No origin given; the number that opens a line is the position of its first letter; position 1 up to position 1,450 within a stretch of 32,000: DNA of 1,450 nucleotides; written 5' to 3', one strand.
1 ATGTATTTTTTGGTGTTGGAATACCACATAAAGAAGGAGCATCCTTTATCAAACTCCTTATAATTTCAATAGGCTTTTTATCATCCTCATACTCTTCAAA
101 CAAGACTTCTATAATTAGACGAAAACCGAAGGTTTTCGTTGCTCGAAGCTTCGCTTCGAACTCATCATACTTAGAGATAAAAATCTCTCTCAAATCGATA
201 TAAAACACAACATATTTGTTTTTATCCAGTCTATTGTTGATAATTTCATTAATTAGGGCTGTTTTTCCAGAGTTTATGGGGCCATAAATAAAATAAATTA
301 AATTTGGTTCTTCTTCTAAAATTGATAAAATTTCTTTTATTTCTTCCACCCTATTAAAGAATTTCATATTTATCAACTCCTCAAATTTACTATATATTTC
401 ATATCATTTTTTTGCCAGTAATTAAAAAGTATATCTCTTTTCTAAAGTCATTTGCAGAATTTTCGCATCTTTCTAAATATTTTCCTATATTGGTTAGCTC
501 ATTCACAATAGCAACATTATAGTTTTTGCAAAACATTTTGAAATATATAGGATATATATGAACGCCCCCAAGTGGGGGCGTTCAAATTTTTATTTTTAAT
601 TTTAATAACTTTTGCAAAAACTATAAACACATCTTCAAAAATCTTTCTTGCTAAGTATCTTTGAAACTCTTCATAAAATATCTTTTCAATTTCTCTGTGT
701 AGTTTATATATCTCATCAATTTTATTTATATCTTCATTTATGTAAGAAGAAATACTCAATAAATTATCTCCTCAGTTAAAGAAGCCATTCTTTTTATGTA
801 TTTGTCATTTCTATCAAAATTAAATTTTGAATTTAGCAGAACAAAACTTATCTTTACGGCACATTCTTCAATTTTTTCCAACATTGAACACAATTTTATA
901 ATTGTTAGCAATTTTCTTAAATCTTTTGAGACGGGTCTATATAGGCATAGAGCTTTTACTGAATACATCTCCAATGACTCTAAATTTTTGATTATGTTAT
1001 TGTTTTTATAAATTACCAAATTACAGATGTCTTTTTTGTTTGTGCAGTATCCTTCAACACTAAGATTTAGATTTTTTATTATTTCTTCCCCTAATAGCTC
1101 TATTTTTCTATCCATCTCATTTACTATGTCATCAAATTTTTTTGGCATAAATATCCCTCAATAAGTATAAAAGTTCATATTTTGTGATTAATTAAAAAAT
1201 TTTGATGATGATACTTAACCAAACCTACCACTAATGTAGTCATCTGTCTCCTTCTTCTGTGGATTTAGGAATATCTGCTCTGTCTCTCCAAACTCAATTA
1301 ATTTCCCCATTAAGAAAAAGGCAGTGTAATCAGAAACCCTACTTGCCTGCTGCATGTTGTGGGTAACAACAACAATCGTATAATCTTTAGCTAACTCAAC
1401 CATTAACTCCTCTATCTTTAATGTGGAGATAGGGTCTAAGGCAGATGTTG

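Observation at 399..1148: phoU is split over three reading-frame segments, with a palindromic element inside it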

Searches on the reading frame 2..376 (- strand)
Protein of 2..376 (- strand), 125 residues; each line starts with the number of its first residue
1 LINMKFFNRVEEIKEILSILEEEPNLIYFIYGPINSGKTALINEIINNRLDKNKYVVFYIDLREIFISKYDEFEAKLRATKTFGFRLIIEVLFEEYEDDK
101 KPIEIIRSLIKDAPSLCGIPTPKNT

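Call 3: search_protein_families(library=pfam, proteins=[window:2-376:-], max_evalue=1)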
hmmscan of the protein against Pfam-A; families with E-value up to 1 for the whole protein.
window:2-376:- (125 aa): 22 families
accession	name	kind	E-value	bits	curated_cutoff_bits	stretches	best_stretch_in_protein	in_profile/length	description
PF01637.24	ATPase_2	-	1.8e-27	97.1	33.2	1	6-86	1-81/225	ATPase domain predominantly from Archaea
PF10443.15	RNA12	-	0.00022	20.6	27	1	9-79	1-67/429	RNA12 protein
PF13173.12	AAA_14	-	0.0003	21.2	27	1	26-75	3-52/129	AAA domain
PF25201.1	nSTAND6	-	0.00033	21.2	27.7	1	7-109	2-89/148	Novel STAND NTPase 6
PF13191.12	AAA_16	-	0.00053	21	32.6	1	5-70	1-66/167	AAA ATPase domain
PF19995.5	iSTAND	-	0.0024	18.7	24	1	8-57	5-56/163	inactive STAND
PF24731.1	DUF7683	-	0.0064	17.2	27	1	10-55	25-68/73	Domain of unknown function (DUF7683)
PF20720.3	nSTAND3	-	0.0072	16.5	27.2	1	10-64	4-56/155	Novel STAND NTPase 3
PF00931.28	NB-ARC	-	0.0086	15.8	23.5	1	9-55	4-49/248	NB-ARC domain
PF02492.25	cobW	-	0.0098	15.9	20.7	1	27-61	2-36/180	CobW/HypB/UreG, nucleotide-binding domain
PF10126.14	Nit_Regul_Hom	-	0.013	15.9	23.8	1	5-67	43-105/107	Uncharacterized protein, homolog of nitrogen regulatory protein PII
PF12775.13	AAA_7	-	0.017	15.1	25.8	1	29-62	37-69/181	P-loop containing dynein motor region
PF00265.24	TK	-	0.029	14.7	20.6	1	27-58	3-35/176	Thymidine kinase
PF01926.29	MMR_HSR1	-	0.032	14.8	21.9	1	30-53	4-27/113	50S ribosome-binding GTPase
PF00004.35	AAA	-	0.045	14.6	21.2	1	29-80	2-49/131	ATPase family associated with various cellular activities (AAA)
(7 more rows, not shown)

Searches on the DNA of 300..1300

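Call 39: search_rna_families(source=window, start=300, end=1300, threshold=evalue, max_evalue=1)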
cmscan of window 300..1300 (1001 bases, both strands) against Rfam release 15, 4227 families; matches with E-value up to 1: 7.
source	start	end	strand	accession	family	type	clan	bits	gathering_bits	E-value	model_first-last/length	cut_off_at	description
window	555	649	-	RF02434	SpF39_sRNA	Gene; sRNA;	-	29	60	0.22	1-109/109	no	Streptococcus sRNA SpF39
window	554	646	-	RF01859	Phe_leader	Cis-reg; leader;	-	25.4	55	0.097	1-125/125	no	Phenylalanine leader peptide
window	518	626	+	RF03926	MIR1435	Gene; miRNA;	-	25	94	0.37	1-186/186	no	MIR1435 microRNA precursor family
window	561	651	-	RF02568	UptR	Gene; sRNA;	-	24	100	0.21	1-92/92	no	Escherichia coli small RNA (uptR) gene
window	504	588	+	RF01859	Phe_leader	Cis-reg; leader;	-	22.5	55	0.43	1-125/125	no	Phenylalanine leader peptide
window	560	642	-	RF02607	AbsR25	Gene; sRNA;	-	21.1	47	0.51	1-164/164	no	Acinetobacter sRNA 25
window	1179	1275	+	RF01426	snoR126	Gene; snRNA; snoRNA; CD-box;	-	20.6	39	0.66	1-101/101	no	small nucleolar RNA snoR126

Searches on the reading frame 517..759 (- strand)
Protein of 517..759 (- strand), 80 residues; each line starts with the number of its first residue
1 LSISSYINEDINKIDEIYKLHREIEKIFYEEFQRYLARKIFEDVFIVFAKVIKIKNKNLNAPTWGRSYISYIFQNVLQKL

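Call 3: search_protein_families(library=pfam, proteins=[window:517-759:-], max_evalue=1)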
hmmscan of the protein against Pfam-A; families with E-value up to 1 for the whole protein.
window:517-759:- (80 aa): 2 families
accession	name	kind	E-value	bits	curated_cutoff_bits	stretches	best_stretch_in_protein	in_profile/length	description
PF01895.24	PhoU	-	0.067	14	23.5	1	2-40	15-52/89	PhoU domain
PF05496.18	RuvB_N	-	0.11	12.7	27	1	8-35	84-111/159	Holliday junction DNA helicase RuvB P-loop domain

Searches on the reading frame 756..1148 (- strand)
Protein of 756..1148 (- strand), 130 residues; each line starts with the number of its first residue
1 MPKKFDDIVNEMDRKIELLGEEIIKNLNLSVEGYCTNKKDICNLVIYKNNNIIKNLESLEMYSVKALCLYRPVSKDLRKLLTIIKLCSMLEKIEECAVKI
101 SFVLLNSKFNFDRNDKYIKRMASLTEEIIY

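Call 3: search_protein_families(library=pfam, proteins=[window:756-1148:-], max_evalue=1)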
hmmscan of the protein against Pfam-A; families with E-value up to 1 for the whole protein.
window:756-1148:- (130 aa): 2 families
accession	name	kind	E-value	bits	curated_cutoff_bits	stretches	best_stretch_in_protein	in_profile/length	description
PF01895.24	PhoU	-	3.2e-07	31.1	23.5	1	17-101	2-86/89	PhoU domain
PF09744.14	RH1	-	0.52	10.7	24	0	85-99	31-45/65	RILP homology 1 domain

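Call 14: find_encoding_contigs(protein=window:756-1148:-, flank=2500, max_places=10)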
Protein window:756-1148:- (130 aa): 23 contigs read that carry it; 10 places shown.
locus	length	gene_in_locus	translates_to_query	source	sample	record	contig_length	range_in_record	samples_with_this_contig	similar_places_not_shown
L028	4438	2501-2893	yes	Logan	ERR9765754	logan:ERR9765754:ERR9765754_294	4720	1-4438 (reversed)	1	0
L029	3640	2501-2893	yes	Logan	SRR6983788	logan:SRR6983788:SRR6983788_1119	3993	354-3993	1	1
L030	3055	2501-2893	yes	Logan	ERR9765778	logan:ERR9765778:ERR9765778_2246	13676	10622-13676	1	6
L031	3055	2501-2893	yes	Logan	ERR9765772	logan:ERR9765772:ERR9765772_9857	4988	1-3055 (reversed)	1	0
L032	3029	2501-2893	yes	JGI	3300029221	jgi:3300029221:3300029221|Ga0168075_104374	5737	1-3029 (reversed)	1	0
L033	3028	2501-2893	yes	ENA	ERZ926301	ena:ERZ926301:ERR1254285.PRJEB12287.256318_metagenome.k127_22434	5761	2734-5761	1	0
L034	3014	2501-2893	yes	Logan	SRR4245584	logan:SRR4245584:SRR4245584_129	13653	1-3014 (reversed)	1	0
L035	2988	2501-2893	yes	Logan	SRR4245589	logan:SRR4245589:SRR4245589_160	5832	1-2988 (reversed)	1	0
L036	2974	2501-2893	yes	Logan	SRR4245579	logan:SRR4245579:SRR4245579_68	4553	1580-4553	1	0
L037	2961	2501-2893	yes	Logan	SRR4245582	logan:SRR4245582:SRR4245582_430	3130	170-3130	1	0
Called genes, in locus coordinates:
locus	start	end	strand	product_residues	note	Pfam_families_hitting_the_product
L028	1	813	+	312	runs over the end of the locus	PF00528:BPD_transp_1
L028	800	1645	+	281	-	PF00528:BPD_transp_1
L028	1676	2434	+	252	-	PF00005:ABC_tran, PF02463:SMC_N (faint), PF13304:AAA_21 (faint)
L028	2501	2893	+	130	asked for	PF01895:PhoU (weak)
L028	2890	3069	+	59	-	-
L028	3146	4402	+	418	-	PF00155:Aminotran_1_2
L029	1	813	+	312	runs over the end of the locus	PF00528:BPD_transp_1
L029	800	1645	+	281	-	PF00528:BPD_transp_1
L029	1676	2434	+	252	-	PF00005:ABC_tran, PF02463:SMC_N (faint), PF13304:AAA_21 (faint)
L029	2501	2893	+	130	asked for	PF01895:PhoU (weak)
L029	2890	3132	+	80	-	-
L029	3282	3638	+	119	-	?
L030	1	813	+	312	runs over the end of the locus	PF00528:BPD_transp_1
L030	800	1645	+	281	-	PF00528:BPD_transp_1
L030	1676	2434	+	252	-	PF00005:ABC_tran, PF02463:SMC_N (faint), PF13304:AAA_21 (faint)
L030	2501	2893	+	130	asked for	PF01895:PhoU (weak)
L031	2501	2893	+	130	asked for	PF01895:PhoU (weak)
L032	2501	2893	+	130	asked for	PF01895:PhoU (weak)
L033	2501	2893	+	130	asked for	PF01895:PhoU (weak)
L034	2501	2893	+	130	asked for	PF01895:PhoU (weak)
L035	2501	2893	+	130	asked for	PF01895:PhoU (weak)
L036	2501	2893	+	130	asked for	PF01895:PhoU (weak)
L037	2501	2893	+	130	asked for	PF01895:PhoU (weak)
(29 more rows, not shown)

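Call 31: find_related_loci(query=window:756-1148:-, collection=metagenome_contigs, flank=2500)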
Query window:756-1148:- (130 aa) in metagenome_contigs; peptide patterns used: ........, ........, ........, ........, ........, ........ (x = any residue, [..] = any of these).
568 stretches matched a pattern; 4 encode a relative of the query (tblastn E <= 1e-3); 4 distinct loci.
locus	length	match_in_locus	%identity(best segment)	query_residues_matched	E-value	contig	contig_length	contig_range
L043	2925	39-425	98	1-129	3e-80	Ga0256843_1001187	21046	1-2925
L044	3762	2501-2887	81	1-129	2e-68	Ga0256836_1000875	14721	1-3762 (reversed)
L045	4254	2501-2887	81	1-129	6e-68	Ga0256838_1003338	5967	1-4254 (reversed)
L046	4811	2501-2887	80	1-129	3e-67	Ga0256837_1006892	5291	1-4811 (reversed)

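Call 41: search_protein_families(library=pfam, proteins=[L044:2501-3142:+], max_evalue=0.01)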
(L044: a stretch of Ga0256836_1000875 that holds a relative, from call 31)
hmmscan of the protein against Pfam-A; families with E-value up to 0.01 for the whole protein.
L044:2501-3142:+ (214 aa): 1 family
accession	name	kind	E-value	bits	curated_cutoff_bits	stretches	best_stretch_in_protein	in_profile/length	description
PF01895.24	PhoU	-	4.4e-14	53.1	23.5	2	19-101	4-86/89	PhoU domain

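Call 42: search_protein_families(library=ncbifam, proteins=[window:756-1148:-], max_evalue=0.01)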
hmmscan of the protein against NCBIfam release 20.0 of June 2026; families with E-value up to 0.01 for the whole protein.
window:756-1148:- (130 aa): 2 families
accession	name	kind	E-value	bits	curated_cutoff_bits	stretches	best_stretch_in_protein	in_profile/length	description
TIGR02135.1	phoU_full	equivalog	3.6e-12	46.3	130.25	1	3-127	1-127/212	phosphate signaling complex protein PhoU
NF008332.0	PRK11115.1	equivalog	6.9e-06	25.7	342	1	5-110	14-119/239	phosphate signaling complex protein PhoU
